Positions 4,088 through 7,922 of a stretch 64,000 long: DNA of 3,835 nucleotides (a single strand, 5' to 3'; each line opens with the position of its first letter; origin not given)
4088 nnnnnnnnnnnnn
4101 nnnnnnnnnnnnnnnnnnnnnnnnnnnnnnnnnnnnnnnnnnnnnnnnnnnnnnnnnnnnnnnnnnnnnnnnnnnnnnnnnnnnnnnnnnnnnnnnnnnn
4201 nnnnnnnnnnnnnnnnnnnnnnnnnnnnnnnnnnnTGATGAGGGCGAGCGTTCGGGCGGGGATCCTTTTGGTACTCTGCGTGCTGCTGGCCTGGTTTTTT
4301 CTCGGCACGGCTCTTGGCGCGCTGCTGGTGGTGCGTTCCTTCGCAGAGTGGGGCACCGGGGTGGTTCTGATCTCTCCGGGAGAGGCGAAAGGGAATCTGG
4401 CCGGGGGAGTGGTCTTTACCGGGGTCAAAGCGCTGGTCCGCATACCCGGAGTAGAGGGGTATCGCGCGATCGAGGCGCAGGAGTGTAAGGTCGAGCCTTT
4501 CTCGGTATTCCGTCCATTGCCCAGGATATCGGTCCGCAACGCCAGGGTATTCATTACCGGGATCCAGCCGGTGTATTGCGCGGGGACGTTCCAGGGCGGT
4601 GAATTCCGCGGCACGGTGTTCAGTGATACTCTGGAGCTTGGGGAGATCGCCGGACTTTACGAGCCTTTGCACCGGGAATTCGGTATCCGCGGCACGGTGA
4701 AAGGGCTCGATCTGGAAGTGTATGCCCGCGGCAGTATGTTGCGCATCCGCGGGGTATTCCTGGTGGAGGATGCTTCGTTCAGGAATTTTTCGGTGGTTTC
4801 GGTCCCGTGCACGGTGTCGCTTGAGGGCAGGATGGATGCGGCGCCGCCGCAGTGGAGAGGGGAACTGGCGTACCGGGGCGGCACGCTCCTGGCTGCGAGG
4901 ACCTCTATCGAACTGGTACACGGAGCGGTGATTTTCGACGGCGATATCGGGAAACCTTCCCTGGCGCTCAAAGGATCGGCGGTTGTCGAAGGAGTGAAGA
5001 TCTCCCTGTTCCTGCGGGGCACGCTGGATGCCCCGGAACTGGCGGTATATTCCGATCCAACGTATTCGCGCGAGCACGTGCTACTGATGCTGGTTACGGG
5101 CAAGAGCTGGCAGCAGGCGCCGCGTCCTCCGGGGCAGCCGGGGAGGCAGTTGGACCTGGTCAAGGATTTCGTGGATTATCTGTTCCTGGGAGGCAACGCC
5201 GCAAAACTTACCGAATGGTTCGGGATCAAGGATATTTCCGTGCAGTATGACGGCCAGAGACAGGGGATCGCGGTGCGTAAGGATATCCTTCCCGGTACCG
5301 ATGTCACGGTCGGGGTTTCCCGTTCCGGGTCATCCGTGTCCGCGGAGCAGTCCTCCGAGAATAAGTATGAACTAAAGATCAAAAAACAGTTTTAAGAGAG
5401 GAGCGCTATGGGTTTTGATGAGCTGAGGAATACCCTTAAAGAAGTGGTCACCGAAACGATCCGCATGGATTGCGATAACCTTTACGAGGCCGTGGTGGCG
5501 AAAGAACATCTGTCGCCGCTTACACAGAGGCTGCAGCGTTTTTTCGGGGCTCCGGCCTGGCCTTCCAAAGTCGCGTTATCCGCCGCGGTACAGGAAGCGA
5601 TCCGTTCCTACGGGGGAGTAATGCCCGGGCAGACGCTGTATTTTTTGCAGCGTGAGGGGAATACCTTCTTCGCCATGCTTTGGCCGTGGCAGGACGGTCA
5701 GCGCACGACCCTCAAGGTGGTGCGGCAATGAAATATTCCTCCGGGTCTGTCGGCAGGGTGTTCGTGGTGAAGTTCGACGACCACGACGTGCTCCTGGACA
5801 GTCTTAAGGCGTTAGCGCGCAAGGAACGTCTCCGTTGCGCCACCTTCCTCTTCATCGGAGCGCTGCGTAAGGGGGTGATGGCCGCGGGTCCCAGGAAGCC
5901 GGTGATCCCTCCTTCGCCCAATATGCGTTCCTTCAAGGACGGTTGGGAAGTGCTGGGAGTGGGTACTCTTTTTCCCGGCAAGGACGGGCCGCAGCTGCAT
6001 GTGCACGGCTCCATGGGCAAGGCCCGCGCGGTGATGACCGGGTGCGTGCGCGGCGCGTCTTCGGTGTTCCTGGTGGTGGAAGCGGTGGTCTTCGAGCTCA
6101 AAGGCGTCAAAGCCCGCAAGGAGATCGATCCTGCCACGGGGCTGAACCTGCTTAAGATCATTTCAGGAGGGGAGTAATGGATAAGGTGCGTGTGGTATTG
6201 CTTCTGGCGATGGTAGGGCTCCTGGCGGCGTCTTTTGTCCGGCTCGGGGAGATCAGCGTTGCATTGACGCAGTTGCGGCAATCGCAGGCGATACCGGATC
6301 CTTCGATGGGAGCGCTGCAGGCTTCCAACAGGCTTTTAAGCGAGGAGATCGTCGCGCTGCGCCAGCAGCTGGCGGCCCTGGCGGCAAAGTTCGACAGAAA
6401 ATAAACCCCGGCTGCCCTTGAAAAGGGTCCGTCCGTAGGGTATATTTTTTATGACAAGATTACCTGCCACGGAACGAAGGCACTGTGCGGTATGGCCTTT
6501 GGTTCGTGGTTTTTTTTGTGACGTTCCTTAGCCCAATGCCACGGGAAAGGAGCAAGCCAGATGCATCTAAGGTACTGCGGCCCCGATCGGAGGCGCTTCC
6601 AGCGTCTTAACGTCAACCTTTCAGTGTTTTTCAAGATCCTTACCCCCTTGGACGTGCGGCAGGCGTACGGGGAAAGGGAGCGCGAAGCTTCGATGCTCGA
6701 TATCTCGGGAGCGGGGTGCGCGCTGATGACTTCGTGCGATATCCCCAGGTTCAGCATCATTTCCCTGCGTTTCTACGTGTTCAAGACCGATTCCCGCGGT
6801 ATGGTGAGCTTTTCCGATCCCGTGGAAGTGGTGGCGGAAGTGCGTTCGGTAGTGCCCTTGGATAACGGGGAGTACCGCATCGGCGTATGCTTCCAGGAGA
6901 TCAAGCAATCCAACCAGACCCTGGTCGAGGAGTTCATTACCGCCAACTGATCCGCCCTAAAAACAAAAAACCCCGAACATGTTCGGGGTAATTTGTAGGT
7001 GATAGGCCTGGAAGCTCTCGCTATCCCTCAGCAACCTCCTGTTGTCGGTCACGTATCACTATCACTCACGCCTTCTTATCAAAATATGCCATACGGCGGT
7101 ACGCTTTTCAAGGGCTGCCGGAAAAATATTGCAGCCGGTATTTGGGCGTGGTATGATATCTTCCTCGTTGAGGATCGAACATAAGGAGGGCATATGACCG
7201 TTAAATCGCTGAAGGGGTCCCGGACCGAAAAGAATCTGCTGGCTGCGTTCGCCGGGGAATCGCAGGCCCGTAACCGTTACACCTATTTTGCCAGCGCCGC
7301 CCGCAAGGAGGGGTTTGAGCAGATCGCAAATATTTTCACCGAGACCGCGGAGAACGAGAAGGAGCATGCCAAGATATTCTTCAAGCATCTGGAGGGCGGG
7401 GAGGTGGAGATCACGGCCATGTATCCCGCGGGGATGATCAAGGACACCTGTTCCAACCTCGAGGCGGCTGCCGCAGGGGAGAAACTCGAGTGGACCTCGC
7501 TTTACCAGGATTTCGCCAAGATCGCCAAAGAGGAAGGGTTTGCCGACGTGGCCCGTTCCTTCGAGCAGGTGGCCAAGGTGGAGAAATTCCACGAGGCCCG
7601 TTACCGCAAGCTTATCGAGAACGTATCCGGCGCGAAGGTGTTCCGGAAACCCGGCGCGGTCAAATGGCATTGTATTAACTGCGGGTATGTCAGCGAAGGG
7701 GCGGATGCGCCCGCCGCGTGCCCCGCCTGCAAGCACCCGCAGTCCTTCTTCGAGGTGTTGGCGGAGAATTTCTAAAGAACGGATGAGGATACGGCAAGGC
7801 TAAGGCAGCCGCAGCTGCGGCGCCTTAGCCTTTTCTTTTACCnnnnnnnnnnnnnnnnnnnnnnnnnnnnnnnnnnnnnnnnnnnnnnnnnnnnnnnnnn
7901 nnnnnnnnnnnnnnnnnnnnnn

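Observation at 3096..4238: Cupin::YjeF_N (NAD(P)HX epimerase) gene fusion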

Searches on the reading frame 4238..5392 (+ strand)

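Call 42: search_protein_families(library=pfam, proteins=[window:4238-5392:+], max_evalue=0.001)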
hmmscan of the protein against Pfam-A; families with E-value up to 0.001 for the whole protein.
window:4238-5392:+ (385 aa): 1 family
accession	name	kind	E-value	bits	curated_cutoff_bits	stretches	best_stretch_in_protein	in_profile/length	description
PF04357.19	TamB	-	7.1e-10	39.1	22.4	1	195-361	154-324/381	TamB, inner membrane protein subunit of TAM complex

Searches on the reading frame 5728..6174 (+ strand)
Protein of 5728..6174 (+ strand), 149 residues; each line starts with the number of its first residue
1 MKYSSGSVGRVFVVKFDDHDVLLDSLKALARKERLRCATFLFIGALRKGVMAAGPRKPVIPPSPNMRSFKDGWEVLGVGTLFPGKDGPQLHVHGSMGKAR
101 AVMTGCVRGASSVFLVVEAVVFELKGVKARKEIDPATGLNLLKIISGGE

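Call 42: search_protein_families(library=pfam, proteins=[window:5728-6174:+], max_evalue=0.001)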
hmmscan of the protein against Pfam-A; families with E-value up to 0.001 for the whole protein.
window:5728-6174:+ (149 aa): 1 family
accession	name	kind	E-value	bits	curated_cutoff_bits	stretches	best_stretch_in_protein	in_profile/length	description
PF03479.20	PCC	-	5e-17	62.7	25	1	10-125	1-116/117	Plants and Prokaryotes Conserved (PCC) domain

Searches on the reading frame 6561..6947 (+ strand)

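Call 42: search_protein_families(library=pfam, proteins=[window:6561-6947:+], max_evalue=0.001)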
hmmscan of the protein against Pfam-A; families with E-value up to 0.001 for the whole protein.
window:6561-6947:+ (129 aa): 1 family
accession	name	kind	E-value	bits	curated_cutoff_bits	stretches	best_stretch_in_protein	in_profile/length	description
PF07238.19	PilZ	-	1.9e-10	41.4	22.5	1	9-127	1-101/102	PilZ domain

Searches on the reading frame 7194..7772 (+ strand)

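Call 42: search_protein_families(library=pfam, proteins=[window:7194-7772:+], max_evalue=0.001)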
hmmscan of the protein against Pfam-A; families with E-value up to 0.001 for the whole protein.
window:7194-7772:+ (193 aa): 5 families
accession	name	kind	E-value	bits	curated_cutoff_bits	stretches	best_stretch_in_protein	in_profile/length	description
PF02915.23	Rubrerythrin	-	4.8e-30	105.2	22.8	1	13-140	1-136/137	Rubrerythrin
PF21349.2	RUBY_RBDX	-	5.6e-12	45.3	26.5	1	158-187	1-30/30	Rubrerythrin, rubredoxin-like domain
PF00210.30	Ferritin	-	4.9e-08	33.4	24.5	1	13-144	2-139/142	Ferritin-like domain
PF23458.2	DUF7130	-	3.1e-05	24.2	35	1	141-186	38-83/89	Domain of unknown function (DUF7130)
PF03232.19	COQ7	-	0.00047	20.3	23.5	0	19-98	11-88/169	Ubiquinone biosynthesis protein COQ7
